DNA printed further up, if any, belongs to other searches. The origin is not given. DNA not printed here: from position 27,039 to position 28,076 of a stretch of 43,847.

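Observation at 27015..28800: Compositionally foreign island of three stacked promoter/terminator cassettes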

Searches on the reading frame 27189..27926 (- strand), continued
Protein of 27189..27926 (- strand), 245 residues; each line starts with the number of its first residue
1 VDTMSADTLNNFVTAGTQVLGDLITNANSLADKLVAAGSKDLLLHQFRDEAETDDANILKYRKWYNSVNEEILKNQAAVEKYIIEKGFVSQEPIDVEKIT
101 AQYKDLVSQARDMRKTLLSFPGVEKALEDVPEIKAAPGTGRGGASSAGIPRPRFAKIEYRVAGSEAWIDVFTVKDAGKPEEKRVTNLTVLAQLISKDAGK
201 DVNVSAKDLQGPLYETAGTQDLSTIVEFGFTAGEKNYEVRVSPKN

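Call 51: search_protein_families(library=phrogs, alignment_id=A3, max_evalue=0.001)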
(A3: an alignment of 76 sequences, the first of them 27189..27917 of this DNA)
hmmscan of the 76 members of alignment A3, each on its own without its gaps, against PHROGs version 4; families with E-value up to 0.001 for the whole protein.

A. member 1, window:27189-27917:- (242 aa): 0 families

B. families by the number of members that match (of 76 scanned): 1 family
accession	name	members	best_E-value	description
phrog_21142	-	3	4.8e-06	nucloid associated Lsr2-like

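Call 52: search_protein_families(library=pfam, alignment_id=A3, max_evalue=0.01)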
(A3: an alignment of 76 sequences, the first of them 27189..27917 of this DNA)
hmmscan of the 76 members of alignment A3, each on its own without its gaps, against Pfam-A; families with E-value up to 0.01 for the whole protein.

A. member 1, window:27189-27917:- (242 aa): 0 families

B. families by the number of members that match (of 76 scanned): 15 families
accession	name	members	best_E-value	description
PF03384.19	DUF287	1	0.0013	Drosophila protein of unknown function, DUF287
PF19786.4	DUF6270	1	0.002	Family of unknown function (DUF6270)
PF15456.11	Uds1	1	0.0023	Up-regulated During Septation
PF12998.12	ING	1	0.0027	Inhibitor of growth proteins N-terminal histone-binding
PF14362.11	DUF4407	1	0.0037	Domain of unknown function (DUF4407)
PF18433.6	DUF5610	1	0.0039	Domain of unknown function (DUF5610)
PF07160.18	SKA1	1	0.0059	Spindle and kinetochore-associated protein 1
PF17868.7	AAA_lid_8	1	0.0066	AAA lid domain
PF04546.19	Sigma70_ner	1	0.0069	Sigma-70, non-essential region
PF15295.11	CCDC50_N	1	0.0074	Coiled-coil domain-containing protein 50 N-terminus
PF14063.11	DUF4254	1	0.0088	Protein of unknown function (DUF4254)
PF11727.13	ISG65-75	1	0.0093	Invariant surface glycoprotein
PF10145.14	PhageMin_Tail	1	0.0094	Phage-related minor tail protein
PF16427.10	DUF5024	1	0.0095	Domain of unknown function (DUF5024)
PF22148.1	Fervidolysin_NPro-like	1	0.0099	Fervidolysin N-terminal prodomain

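Call 53: search_solved_structures(query=A3, max_evalue=1)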
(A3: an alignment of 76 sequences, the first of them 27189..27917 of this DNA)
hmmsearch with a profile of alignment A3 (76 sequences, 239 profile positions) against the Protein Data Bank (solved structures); distinct sequences matched with E-value up to 1: 8.
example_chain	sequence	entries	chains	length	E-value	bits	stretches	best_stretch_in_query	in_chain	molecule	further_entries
2zcu_A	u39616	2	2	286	0.062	16.3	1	173-205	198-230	Uncharacterized oxidoreductase ytfG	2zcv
8oft_A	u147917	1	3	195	0.23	14.4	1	26-86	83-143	Fiber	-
8ofp_A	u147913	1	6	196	0.24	14.3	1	26-86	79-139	Fiber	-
8sgc_P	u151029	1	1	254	0.49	13.3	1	53-117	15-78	Phosducin-like protein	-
8sh9_P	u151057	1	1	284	0.58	13.1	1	53-117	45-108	Phosducin-like protein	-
8sff_P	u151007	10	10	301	0.67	12.9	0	53-116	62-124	Phosducin-like protein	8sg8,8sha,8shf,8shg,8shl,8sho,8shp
9noc_P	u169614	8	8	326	0.78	12.7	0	53-116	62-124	Phosducin-like protein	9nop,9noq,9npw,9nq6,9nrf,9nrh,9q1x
5hub_A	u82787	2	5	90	0.98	12.3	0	48-86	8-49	Chorismate mutase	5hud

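Call 54: find_homologous_proteins(query=A3, max_evalue=0.001)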
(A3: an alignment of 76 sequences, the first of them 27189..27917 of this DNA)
Query A3 (76 sequences) (242 aa, profile of the alignment): 6 proteins with E <= 0.001 among 8000 candidates.
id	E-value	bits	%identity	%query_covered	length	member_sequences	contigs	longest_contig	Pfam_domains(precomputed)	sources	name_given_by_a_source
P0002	5.9e-81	290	71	100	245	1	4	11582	-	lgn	-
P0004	1.6e-76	275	59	98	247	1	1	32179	-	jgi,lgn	-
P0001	7.8e-74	266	100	100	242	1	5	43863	-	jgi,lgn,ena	jgi:hypothetical protein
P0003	7.3e-69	250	68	98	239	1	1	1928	-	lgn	-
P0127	7.9e-54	201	27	93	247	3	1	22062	-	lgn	-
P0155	2.6e-49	186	41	9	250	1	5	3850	-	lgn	-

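Call 56: find_encoding_contigs(protein=P0127, flank=8000, max_places=3)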
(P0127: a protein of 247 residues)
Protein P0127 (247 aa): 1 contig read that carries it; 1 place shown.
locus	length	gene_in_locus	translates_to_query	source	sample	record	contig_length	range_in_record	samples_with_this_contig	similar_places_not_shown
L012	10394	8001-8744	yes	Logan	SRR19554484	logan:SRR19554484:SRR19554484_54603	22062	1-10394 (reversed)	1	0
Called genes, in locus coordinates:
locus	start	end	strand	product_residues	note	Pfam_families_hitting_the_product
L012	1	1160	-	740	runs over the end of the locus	PF23899:SU10_portal (faint), PF16510:P22_portal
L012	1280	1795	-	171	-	-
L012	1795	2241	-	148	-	-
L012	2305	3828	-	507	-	PF03237:Terminase_6N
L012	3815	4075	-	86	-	-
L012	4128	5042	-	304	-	PF01471:PG_binding_1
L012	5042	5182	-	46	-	-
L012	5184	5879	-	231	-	PF21882:Gp53-like_C (weak)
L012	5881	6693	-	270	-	-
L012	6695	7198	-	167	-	PF01381:HTH_3, PF12844:HTH_19 (faint)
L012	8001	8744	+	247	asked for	-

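Call 63: find_related_loci(query=A4, collection=genome_contigs, flank=4000)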
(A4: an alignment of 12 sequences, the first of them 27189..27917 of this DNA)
Query A4 (242 aa) in genome_contigs; peptide patterns used: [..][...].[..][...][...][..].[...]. (x = any residue, [..] = any of these).
69 stretches matched a pattern, but none encodes a relative of the query by tblastn (E <= 1e-3).

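Call 64: find_related_loci(query=A4, collection=metagenome_contigs, flank=3500)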
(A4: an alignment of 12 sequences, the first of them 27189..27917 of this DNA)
Query A4 (242 aa) in metagenome_contigs; peptide patterns used: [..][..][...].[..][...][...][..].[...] (x = any residue, [..] = any of these).
197 stretches matched a pattern; 1 encode a relative of the query (tblastn E <= 1e-3); 1 distinct loci.
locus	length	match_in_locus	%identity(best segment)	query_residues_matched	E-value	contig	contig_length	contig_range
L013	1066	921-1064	46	8-55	3e-9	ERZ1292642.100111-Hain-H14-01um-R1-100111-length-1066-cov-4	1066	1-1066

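Call 76: search_protein_families(library=phrogs, proteins=[P0094, P0129, P0024, P0114, P0091, P0151, P0011, P0027, P0041, P0127], max_evalue=0.01)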
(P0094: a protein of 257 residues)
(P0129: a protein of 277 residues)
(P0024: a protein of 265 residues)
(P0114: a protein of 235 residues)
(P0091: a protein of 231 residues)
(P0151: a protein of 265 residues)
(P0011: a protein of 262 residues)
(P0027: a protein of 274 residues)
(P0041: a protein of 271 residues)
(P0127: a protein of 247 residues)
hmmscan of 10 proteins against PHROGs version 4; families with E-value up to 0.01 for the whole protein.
P0094 (257 aa): 0 families

P0129 (277 aa): 0 families

P0024 (265 aa): 0 families

P0114 (235 aa): 0 families

P0091 (231 aa): 0 families

P0151 (265 aa): 0 families

P0011 (262 aa): 0 families

P0027 (274 aa): 0 families

P0041 (271 aa): 1 family
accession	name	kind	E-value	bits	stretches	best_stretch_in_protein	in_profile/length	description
phrog_11532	-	unknown function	0.0089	15.6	0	72-133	322-384/586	-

P0127 (247 aa): 1 family
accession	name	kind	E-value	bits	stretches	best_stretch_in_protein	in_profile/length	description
phrog_21142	-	DNA, RNA and nucleotide metabolism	5.4e-05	24.1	1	34-109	34-103/185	nucloid associated Lsr2-like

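Call 81: predict_structure(alignment_id=A3)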
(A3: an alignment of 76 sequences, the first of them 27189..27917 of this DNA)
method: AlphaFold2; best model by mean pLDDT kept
length: 242 residues; sequences in the alignment: 76
mean_pLDDT: 89.2   pTM: 0.46
mean pLDDT of the five models: 89.2, 88.4, 85.2, 85.1, 82.5
residues with pLDDT >= 90: 159; 70-90: 69; 50-70: 10; < 50: 4
segments of 3 or more residues with pLDDT < 50: 139-142
pLDDT, mean of each block of 10 residues (from residue 1): 74 80 79 78 91 96 94 94 94 91 90 93 88 66 68 97 97 94 97 97 96 93 97 98 82
secondary structure, 60 per line:
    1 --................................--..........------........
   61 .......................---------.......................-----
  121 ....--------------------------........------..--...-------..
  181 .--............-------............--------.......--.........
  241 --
elements in order: H3-34 H37-46 H53-83 H93-115 H121-124 E151-158 E169-171 E179-181 H184-195 H203-214 E223-229 E232-240

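Call 84: fold_search(model_id=the predicted structure, library=pdb)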
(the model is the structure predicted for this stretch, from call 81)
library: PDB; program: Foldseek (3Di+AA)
matches with E <= 10: 347; with E <= 0.001: 0
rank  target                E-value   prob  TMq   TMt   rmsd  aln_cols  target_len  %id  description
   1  4l9g_B                1.1e+00  0.08  0.14  0.14  15.3       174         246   10  Structure of PpsR N-Q-PAS1 from Rb. sphaeroides (released 2014-02-12)
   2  9l0d_A                1.2e+00  0.06  0.12  0.08  15.4       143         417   12  Cryo-EM structure of the human MON1A/CCZ1/C18orf8 complex (released 2025-03-19)
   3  5y3a_I                1.4e+00  0.08  0.14  0.28  12.1       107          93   11  Crystal structure of Ragulator complex (p18 49-161) (released 2017-12-27)
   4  8glv_AK               1.5e+00  0.09  0.13  0.26  10.9       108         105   14  96-nm repeat unit of doublet microtubules from Chlamydomonas reinhardtii flagella (released 2023-05-31)
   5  3v8s_A                1.5e+00  0.04  0.10  0.08  13.6       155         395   10  Human RHO-ASSOCIATED PROTEIN KINASE 1 (ROCK 1) IN COMPLEX WITH INDAZOLE DERIVATIVE (COMPOUND 18) (released 2012-02-08)
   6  2vxq_A                1.6e+00  0.09  0.08  0.20  10.3        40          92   25  Crystal structure of the major grass pollen allergen Phl p 2 in complex with its specific IgE-Fab (released 2009-02-17)
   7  3o6q_C                1.6e+00  0.05  0.11  0.17  17.6       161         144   14  The Structure of SpoIISA and SpoIISB, a Toxin - Antitoxin System (released 2010-12-08)
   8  3o6q_A                1.7e+00  0.04  0.11  0.16  17.7       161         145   13  The Structure of SpoIISA and SpoIISB, a Toxin - Antitoxin System (released 2010-12-08)
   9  5fhy_A                2.2e+00  0.06  0.11  0.11  11.4        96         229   10  Crystal structure of FliD (HAP2) from Pseudomonas aeruginosa PAO1 (released 2016-10-05)
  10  2zmf_B                2.3e+00  0.06  0.13  0.17  11.0       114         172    9  Crystal structure of the C-terminal GAF domain of human phosphodiesterase 10A (released 2008-04-29)
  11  4xg2                  2.3e+00  0.04  0.10  0.10  12.3        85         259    8  Crystal structure of ligand-free Syk (released 2015-12-30)
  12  4rqv                  2.3e+00  0.04  0.11  0.10  10.6       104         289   10  Crystal structure of PDK1 in complex with ATP and the PIF-pocket ligand RS2 (released 2014-12-17)
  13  4har_B                2.6e+00  0.06  0.13  0.28  10.4       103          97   13  Crystal Structure of Rubella virus capsid protein (residues 127-277) (released 2013-12-11)
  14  4har_A                2.6e+00  0.06  0.13  0.27  10.1       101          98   12  Crystal Structure of Rubella virus capsid protein (residues 127-277) (released 2013-12-11)
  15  4jgo_A                2.6e+00  0.01  0.09  0.11  21.6       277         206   12  The crystal structure of sporulation kinase d sensor domain from Bacillus subtilis subsp. (released 2013-05-15)
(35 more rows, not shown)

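Call 88: find_encoding_contigs(protein=P0003, flank=3000, max_places=2)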
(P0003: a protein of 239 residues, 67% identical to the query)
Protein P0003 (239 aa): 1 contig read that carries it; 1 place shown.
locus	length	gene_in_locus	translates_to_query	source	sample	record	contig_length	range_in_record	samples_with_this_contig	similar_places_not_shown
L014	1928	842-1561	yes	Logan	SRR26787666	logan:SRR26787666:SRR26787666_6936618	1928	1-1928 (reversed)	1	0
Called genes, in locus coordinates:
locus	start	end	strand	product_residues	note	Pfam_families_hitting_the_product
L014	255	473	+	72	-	-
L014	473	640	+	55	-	-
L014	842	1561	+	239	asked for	-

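Call 89: find_encoding_contigs(protein=P0155, flank=4000, max_places=3)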
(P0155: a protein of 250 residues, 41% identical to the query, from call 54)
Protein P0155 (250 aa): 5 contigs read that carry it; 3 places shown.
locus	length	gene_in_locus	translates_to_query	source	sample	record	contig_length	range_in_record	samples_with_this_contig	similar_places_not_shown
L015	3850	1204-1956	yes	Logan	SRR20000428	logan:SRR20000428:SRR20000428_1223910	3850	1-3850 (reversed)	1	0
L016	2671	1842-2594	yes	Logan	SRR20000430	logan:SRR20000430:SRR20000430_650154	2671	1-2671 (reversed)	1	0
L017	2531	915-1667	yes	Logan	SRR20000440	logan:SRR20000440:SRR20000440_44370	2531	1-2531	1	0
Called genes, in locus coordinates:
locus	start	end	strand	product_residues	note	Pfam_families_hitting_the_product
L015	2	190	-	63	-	?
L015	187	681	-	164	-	PF01381:HTH_3 (weak), PF12844:HTH_19 (faint)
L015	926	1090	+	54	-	-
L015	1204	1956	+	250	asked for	-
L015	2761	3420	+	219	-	-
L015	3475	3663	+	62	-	-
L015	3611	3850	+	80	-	?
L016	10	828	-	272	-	-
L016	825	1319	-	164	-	PF01381:HTH_3 (weak), PF12844:HTH_19 (faint)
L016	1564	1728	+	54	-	-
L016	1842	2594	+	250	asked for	-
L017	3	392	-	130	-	?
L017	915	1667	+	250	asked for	-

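Call 98: search_dna_similar(query=P0007, collection=phages, mode=protein, max_evalue=0.01, max_rows=20)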
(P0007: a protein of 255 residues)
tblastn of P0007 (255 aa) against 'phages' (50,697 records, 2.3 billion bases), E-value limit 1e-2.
No match.

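Call 106: search_protein_families(library=pfam, proteins=[L003:7260-7640:+, L001:9419-9742:+, L012:7411-7695:+, L012:7692-7886:+, L013:461-733:+, L014:255-473:+], max_evalue=0.01)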
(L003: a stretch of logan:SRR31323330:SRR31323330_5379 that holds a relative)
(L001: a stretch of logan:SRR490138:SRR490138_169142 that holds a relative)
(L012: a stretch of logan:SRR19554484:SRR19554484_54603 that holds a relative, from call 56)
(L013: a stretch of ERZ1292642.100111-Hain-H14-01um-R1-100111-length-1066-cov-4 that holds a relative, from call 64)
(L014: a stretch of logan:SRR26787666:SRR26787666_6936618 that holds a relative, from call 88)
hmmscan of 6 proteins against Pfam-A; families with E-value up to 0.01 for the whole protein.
L003:7260-7640:+ (126 aa): 6 families
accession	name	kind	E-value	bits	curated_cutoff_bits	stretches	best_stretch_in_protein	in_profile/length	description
PF12325.13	TMF_TATA_bd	-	0.00072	20.1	29.1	1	50-120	35-108/115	TATA element modulatory factor 1 TATA binding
PF07303.18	Occludin_ELL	-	0.0017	19.5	31.2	1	35-120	8-96/101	Occludin homology domain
PF07989.16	Cnn_1N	-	0.0018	18.9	28.5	0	51-83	39-71/74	Centrosomin N-terminal motif 1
PF16454.10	PI3K_P85_iSH2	-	0.0035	17.4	31.5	1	41-117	61-136/161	Phosphatidylinositol 3-kinase regulatory subunit P85 inter-SH2 domain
PF06008.19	Laminin_I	-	0.0042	17.3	34.6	1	41-117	25-102/259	Laminin Domain I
PF05266.19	DUF724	-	0.0052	17.1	38.4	1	50-120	104-174/188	Protein of unknown function (DUF724)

L001:9419-9742:+ (107 aa): 0 families

L012:7411-7695:+ (94 aa): 0 families

L012:7692-7886:+ (64 aa): 0 families

L013:461-733:+ (90 aa): 0 families

L014:255-473:+ (72 aa): 0 families

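Call 107: search_protein_families(library=ncbifam, proteins=[window:27189-27917:-], max_evalue=0.01)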
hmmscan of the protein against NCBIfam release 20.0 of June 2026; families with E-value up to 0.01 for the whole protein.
window:27189-27917:- (242 aa): 0 families
